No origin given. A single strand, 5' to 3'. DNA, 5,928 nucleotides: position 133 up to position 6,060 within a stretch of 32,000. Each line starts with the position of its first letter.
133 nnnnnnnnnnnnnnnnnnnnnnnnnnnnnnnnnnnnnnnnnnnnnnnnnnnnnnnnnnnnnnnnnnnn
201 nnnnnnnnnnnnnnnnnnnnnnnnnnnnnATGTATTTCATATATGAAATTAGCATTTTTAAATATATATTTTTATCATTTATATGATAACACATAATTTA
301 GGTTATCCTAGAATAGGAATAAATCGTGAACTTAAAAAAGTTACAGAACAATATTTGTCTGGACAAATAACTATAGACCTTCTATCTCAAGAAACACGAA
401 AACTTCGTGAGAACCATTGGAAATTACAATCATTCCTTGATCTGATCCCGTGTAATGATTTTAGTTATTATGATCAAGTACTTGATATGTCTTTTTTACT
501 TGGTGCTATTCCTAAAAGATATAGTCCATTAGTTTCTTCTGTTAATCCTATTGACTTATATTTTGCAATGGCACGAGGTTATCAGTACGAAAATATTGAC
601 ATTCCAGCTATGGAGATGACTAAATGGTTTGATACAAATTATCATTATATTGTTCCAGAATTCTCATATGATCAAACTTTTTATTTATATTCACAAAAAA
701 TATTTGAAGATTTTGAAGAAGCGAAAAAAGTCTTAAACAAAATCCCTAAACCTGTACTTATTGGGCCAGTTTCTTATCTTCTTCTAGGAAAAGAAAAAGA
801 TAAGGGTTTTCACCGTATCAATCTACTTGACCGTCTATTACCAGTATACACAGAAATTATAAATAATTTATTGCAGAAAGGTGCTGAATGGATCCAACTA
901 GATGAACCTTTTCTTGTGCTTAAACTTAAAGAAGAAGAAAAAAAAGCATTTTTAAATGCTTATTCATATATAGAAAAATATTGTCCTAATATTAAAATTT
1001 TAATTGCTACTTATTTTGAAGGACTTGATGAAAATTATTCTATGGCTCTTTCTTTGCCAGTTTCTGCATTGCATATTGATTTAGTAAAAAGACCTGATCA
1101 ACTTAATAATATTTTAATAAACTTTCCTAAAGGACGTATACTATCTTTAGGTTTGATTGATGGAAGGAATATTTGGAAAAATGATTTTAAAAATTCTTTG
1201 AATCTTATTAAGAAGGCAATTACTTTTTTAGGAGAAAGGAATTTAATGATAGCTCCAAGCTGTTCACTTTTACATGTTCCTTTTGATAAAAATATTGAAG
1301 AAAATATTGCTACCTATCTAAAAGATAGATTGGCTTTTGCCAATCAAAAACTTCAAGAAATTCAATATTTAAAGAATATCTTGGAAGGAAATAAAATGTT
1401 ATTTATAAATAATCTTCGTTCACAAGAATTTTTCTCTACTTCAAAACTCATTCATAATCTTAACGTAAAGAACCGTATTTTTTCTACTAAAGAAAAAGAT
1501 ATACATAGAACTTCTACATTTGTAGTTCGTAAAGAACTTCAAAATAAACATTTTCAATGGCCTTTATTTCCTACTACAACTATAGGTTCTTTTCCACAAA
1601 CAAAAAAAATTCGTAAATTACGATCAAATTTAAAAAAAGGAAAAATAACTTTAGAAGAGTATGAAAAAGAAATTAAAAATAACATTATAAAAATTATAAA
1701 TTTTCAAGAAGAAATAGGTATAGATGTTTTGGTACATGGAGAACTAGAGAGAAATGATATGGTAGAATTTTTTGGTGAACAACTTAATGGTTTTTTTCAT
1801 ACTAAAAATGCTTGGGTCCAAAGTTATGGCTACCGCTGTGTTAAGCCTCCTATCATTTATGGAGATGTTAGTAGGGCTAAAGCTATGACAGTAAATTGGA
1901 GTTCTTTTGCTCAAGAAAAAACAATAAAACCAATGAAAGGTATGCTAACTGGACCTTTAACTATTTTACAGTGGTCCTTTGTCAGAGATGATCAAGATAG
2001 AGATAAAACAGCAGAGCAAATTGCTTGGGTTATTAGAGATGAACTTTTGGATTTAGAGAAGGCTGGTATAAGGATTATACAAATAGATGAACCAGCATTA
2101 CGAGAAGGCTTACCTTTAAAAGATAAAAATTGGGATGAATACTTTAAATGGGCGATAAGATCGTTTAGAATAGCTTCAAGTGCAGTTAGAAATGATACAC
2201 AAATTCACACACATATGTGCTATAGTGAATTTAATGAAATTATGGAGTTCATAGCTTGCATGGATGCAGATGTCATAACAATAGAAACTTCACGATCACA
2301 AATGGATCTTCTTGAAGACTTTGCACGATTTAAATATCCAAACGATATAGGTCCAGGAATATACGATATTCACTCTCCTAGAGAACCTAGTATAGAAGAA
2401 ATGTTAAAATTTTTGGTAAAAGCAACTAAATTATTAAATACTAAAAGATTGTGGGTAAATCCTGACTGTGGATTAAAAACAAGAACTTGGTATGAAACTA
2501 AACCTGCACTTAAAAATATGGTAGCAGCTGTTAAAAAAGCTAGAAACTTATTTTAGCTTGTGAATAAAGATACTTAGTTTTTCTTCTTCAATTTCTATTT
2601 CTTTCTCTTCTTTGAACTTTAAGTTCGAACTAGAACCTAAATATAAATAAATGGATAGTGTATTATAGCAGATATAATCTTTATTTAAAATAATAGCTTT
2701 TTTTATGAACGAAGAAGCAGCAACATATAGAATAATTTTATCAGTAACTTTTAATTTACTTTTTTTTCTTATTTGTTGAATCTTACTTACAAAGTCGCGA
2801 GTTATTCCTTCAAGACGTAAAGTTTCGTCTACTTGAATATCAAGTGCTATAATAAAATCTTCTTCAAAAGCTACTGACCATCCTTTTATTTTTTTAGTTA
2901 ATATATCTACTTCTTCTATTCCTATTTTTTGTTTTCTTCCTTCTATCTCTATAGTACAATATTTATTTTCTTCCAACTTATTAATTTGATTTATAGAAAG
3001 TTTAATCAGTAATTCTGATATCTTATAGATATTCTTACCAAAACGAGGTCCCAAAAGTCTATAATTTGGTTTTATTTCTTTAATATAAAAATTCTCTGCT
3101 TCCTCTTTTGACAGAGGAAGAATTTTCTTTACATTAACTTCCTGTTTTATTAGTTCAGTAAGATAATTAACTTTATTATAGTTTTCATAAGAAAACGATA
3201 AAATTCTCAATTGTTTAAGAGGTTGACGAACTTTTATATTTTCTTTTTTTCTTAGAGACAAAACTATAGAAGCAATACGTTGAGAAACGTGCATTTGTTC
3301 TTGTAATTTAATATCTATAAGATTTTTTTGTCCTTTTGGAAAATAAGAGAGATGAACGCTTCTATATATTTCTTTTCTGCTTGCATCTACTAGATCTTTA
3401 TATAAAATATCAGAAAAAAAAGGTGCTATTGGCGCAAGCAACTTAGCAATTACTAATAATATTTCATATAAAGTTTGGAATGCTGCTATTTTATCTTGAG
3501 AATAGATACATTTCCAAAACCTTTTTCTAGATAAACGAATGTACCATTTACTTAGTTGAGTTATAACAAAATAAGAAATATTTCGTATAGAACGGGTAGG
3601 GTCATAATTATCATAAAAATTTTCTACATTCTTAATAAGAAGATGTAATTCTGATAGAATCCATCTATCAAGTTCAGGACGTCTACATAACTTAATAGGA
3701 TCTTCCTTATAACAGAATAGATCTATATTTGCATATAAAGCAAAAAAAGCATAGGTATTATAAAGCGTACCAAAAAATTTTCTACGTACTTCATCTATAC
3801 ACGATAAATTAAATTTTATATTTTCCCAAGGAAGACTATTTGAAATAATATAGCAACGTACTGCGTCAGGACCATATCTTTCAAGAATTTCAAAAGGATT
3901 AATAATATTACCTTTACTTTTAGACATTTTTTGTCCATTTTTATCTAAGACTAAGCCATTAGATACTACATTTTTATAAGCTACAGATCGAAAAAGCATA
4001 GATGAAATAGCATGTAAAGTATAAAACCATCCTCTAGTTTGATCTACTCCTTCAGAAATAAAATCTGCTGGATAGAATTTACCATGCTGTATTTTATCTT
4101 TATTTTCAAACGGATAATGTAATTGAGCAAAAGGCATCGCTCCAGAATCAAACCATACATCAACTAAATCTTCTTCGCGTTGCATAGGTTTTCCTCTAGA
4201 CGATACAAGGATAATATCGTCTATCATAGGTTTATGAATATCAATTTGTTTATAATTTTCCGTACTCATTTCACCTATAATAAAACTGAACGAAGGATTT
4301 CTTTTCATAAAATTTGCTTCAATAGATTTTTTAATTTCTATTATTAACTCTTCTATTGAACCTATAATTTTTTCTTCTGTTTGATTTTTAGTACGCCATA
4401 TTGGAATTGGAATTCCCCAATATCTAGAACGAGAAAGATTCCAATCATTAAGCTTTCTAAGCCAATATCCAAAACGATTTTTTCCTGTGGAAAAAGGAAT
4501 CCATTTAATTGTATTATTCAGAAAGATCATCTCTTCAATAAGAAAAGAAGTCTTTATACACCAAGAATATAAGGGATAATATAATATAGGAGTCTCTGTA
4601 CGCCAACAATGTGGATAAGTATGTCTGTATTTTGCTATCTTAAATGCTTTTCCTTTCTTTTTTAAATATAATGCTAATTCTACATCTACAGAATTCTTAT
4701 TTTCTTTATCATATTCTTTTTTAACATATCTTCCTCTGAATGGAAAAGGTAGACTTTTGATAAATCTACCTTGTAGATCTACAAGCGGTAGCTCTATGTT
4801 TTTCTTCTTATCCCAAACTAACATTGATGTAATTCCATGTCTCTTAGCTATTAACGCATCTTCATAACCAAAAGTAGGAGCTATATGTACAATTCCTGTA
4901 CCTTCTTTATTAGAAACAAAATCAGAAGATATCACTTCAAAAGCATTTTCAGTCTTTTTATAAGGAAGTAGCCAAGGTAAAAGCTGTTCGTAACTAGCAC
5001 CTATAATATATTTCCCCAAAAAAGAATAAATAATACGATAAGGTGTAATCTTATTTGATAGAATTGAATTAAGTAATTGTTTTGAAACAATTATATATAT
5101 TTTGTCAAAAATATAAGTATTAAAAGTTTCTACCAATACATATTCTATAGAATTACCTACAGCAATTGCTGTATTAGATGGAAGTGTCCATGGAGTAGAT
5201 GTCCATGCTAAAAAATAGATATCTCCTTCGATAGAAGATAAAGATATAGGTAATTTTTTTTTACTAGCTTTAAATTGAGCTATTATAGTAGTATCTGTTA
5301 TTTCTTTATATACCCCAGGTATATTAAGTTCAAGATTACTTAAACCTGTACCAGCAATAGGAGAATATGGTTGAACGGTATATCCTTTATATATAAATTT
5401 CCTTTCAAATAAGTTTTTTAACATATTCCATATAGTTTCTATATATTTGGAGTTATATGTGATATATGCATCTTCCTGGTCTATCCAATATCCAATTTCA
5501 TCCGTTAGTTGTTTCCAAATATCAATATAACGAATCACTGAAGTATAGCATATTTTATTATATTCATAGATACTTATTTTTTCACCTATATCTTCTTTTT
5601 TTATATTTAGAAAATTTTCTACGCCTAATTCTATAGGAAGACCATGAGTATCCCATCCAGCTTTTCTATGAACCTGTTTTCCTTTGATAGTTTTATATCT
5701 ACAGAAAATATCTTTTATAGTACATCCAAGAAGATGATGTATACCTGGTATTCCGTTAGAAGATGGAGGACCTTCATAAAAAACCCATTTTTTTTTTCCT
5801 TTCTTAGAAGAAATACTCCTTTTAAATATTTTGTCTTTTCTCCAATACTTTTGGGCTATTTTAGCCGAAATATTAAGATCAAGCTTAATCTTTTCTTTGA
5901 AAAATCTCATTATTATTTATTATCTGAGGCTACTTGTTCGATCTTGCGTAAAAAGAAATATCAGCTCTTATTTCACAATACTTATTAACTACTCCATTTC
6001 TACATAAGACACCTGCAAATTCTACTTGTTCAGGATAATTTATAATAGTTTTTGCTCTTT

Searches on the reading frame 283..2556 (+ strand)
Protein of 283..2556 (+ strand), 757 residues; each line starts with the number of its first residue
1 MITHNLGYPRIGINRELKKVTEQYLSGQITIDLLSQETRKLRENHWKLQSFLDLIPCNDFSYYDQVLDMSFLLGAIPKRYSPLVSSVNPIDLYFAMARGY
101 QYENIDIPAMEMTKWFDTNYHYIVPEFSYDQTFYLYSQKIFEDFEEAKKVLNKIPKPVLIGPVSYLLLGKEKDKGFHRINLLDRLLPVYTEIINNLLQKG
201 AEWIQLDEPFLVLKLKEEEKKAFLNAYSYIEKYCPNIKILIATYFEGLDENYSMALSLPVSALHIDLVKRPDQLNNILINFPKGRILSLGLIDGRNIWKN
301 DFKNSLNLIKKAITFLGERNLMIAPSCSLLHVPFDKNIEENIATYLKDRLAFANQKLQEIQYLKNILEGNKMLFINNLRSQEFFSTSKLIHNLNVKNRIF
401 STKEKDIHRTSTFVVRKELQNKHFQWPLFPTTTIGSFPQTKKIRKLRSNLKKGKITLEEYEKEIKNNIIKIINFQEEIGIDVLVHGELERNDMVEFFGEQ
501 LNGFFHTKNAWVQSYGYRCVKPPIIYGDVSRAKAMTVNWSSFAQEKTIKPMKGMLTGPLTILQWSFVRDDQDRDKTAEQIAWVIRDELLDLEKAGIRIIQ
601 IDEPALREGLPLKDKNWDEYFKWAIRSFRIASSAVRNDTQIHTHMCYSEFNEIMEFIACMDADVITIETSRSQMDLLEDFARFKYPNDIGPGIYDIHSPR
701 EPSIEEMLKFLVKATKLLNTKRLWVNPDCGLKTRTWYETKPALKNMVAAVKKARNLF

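Call 49: search_protein_families(library=pfam, proteins=[window:283-2556:+])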
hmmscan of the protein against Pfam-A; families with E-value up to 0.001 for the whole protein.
window:283-2556:+ (757 aa): 2 families
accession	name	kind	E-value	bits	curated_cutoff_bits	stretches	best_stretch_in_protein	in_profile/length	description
PF01717.24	Meth_synt_2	-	2.9e-153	510.3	21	1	429-751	1-323/324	Cobalamin-independent synthase, Catalytic domain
PF08267.18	Meth_synt_1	-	3.8e-123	411.4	27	2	3-312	2-308/313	Cobalamin-independent synthase, N-terminal domain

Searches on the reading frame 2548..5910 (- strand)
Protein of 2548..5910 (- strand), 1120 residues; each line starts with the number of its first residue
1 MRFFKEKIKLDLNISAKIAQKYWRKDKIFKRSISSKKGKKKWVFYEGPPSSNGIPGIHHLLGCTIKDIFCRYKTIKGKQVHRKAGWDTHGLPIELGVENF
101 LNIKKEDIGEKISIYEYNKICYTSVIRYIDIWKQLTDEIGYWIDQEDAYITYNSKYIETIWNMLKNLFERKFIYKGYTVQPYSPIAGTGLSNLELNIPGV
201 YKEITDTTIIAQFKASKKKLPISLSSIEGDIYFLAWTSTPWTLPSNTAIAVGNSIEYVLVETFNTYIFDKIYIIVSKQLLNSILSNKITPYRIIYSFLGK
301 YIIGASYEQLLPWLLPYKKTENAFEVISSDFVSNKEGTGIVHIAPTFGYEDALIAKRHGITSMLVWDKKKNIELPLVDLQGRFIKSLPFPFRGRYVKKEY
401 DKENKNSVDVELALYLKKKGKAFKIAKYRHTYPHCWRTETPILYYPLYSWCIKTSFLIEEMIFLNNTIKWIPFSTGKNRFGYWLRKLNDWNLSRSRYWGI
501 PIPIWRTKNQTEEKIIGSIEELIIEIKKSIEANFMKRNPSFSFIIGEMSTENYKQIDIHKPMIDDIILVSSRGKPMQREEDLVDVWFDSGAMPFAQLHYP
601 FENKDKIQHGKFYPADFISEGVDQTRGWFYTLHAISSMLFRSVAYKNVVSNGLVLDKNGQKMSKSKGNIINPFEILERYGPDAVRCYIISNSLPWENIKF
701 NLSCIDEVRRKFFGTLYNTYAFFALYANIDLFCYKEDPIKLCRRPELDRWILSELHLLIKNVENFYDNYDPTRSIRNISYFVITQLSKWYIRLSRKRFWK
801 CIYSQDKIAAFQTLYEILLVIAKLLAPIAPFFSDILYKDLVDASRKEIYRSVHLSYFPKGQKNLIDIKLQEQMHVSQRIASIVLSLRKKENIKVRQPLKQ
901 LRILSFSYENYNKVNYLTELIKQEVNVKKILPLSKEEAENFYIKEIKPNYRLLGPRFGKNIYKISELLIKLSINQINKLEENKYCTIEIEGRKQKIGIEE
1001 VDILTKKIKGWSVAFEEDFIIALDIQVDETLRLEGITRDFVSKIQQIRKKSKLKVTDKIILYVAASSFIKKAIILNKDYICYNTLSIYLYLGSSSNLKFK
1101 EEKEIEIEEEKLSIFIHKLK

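Call 49: search_protein_families(library=pfam, proteins=[window:2548-5910:-])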
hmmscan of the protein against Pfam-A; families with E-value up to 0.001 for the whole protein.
window:2548-5910:- (1120 aa): 5 families
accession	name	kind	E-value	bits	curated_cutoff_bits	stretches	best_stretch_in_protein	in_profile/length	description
PF00133.28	tRNA-synt_1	-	7.7e-106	354.7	22.7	1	20-698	3-411/414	tRNA synthetases class I (I, L, M and V)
PF19302.4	DUF5915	-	2.9e-41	141.6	27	1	919-1118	2-194/195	Domain of unknown function (DUF5915)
PF08264.19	Anticodon_1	-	9.2e-31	107.1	25.1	1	748-899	1-145/148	Anticodon-binding domain of tRNA ligase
PF09334.17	tRNA-synt_1g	-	1e-16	61.1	20.1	2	581-704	243-370/391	tRNA synthetases class I (M)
PF01921.24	tRNA-synt_1f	-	8.2e-05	22.1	27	1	652-706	273-326/360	tRNA synthetases class I (K)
